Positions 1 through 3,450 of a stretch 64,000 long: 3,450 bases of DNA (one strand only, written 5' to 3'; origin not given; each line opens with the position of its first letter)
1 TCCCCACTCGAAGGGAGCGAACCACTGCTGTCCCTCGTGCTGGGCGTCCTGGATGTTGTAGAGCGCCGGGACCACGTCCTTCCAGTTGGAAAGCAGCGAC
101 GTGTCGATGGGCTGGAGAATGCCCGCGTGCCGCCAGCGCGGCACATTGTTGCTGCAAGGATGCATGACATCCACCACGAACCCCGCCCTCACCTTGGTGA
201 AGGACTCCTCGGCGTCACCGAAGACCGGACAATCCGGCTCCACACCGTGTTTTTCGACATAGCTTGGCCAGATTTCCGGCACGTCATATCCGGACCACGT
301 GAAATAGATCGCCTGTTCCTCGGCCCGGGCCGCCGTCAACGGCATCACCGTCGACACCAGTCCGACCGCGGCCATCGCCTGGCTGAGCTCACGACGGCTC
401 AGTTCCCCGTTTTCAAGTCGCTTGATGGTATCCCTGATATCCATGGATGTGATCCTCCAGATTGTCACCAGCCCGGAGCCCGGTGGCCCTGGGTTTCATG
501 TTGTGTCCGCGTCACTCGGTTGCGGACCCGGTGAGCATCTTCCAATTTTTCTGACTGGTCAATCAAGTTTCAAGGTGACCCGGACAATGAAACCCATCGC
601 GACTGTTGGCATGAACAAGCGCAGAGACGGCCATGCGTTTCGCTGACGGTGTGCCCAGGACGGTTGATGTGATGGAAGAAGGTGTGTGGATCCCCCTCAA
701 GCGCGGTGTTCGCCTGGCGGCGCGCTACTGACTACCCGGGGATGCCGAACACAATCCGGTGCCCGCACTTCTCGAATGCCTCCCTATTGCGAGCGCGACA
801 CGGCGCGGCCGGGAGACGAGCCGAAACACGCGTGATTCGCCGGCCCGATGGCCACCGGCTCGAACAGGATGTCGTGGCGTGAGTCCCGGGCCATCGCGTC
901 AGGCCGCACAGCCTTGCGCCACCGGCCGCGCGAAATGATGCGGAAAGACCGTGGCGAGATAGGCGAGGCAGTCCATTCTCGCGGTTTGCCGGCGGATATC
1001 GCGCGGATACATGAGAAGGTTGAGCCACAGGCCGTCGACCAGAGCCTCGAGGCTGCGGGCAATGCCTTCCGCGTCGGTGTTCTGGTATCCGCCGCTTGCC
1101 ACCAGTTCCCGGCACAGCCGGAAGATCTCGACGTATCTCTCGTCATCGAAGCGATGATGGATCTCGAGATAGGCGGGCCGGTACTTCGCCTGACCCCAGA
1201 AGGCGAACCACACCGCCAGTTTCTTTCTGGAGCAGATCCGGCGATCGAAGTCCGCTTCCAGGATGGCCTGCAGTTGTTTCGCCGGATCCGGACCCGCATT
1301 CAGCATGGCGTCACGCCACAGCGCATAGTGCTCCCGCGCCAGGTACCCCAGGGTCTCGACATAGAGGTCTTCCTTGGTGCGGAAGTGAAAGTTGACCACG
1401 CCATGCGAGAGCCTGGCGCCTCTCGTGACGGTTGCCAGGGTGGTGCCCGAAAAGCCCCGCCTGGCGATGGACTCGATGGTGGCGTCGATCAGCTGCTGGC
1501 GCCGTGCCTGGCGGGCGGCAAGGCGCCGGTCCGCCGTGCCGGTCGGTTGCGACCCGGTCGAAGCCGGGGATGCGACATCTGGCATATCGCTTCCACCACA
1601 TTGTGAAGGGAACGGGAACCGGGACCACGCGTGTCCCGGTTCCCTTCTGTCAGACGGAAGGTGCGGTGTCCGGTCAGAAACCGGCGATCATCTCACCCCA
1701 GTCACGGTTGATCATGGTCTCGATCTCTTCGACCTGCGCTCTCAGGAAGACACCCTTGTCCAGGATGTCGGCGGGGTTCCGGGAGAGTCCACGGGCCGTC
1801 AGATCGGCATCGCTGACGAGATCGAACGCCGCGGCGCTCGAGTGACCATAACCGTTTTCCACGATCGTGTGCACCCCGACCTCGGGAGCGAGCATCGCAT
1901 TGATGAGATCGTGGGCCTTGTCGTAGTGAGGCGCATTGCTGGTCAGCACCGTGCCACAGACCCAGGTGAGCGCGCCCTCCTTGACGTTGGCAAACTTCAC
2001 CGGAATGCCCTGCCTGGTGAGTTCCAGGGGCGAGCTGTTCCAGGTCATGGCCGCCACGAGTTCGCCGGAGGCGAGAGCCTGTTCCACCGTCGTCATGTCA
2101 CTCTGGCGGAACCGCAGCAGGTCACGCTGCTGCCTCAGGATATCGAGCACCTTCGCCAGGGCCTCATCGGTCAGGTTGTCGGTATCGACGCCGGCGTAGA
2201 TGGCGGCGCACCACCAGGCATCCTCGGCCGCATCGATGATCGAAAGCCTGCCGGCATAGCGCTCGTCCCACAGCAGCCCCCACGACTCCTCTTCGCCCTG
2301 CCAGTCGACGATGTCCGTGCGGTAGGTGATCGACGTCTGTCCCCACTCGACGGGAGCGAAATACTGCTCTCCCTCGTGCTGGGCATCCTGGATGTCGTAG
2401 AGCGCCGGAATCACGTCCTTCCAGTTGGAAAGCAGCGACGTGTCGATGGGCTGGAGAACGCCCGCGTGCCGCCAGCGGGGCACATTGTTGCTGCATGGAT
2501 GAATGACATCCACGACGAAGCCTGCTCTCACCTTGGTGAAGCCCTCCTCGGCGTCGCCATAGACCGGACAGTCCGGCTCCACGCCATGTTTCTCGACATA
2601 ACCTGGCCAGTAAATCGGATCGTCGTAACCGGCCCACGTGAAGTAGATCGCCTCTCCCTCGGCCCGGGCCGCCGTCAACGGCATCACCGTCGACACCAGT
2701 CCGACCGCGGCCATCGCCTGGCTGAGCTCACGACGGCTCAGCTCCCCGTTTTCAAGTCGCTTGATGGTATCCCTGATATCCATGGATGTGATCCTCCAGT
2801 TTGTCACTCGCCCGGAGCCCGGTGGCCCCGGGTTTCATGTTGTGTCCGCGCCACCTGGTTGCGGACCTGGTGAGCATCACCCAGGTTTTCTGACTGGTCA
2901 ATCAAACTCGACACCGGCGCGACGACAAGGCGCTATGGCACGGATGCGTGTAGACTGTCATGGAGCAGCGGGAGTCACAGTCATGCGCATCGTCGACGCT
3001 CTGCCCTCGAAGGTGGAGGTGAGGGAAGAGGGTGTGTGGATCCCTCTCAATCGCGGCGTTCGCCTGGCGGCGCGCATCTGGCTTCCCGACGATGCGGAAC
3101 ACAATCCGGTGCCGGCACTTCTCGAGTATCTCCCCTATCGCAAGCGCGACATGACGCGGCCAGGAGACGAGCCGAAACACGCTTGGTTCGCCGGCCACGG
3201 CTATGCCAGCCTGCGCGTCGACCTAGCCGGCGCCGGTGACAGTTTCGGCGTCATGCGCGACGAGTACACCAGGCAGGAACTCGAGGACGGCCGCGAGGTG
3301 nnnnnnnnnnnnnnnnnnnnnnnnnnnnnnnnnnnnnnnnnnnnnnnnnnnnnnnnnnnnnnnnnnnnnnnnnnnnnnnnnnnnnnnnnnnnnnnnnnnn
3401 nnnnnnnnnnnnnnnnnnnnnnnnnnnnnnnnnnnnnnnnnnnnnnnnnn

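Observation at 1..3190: About 850-bp segmental duplication: two paralogous binding-protein genes with their divergent promoter and the first ~70 codons of a hydrolase gene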

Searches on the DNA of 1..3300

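Call 44: search_rna_families(source=window, start=1, end=3300, threshold=evalue, max_evalue=1)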
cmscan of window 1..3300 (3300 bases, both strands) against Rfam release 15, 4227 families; matches with E-value up to 1: 1.
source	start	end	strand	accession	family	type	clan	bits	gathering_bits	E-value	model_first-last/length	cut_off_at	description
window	1553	1711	+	RF02936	Chloroflexus-1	Gene; sRNA;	-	23.3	181.5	0.0046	1-171/171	no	Chloroflexus-1 RNA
